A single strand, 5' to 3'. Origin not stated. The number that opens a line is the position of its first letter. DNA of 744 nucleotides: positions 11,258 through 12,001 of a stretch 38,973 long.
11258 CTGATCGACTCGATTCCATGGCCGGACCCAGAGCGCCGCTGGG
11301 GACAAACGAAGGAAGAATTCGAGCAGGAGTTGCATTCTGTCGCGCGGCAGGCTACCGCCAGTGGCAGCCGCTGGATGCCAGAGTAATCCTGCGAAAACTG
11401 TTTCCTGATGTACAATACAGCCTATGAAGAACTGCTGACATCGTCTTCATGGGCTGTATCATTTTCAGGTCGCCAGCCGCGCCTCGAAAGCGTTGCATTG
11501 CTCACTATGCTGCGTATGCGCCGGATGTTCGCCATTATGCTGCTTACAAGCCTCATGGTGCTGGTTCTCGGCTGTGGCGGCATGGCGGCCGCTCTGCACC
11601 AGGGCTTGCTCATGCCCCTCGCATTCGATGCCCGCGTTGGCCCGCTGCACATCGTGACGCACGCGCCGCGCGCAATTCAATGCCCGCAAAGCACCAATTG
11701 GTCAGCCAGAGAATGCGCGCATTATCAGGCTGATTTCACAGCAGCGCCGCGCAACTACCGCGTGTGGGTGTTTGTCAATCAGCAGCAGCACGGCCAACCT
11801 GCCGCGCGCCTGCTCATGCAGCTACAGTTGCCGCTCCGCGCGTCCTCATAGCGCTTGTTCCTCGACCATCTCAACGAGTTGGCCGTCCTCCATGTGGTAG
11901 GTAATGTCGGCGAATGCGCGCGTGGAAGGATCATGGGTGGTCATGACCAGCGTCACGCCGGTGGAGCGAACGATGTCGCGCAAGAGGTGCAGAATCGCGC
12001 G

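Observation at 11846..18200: Divergently organised, atypical MacB/FtsX-type transporter module with a GSDH-like beta-propeller lipoprotein partner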

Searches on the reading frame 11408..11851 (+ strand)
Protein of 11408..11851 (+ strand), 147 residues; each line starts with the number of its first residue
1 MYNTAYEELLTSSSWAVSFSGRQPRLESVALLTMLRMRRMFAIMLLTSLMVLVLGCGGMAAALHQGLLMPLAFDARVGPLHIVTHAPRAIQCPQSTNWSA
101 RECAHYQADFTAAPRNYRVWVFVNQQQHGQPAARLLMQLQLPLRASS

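Call 13: search_protein_families(library=pfam, proteins=[window:11408-11851:+], max_evalue=0.001)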
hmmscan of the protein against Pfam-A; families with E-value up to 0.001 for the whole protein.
window:11408-11851:+ (147 aa): 0 families

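Call 83: search_protein_families(library=pfam, proteins=[window:11408-11851:+], max_evalue=1)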
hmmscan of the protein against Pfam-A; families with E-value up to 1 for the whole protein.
window:11408-11851:+ (147 aa): 0 families
